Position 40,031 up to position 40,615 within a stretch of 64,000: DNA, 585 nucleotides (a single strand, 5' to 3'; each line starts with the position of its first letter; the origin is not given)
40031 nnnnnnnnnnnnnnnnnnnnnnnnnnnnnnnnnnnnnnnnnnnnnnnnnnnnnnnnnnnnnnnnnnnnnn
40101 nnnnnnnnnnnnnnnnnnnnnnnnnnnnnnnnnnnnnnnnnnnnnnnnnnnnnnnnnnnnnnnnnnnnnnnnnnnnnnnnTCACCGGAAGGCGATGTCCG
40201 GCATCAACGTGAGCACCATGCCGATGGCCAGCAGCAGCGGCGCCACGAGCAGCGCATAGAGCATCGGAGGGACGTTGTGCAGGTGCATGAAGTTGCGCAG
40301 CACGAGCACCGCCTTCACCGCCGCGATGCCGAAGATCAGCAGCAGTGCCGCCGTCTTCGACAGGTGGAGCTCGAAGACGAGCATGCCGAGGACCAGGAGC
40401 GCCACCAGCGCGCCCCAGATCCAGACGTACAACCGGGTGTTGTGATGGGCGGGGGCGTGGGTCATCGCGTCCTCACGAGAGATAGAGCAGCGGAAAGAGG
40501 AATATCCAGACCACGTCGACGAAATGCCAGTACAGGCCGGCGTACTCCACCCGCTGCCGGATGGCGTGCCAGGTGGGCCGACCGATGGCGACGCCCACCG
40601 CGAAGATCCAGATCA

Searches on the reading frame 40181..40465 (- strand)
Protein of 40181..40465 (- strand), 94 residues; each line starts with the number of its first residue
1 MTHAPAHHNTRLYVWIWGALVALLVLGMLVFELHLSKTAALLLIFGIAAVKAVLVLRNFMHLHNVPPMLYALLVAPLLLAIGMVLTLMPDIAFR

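Call 72: search_protein_families(library=pfam, proteins=[window:40181-40465:-], max_evalue=0.01)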
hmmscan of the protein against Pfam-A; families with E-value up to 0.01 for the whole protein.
window:40181-40465:- (94 aa): 1 family
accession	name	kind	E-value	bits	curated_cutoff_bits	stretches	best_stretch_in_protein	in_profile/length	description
PF03626.19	COX4_pro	-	2.7e-09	37.7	28.9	1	14-84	1-71/72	Prokaryotic Cytochrome C oxidase subunit IV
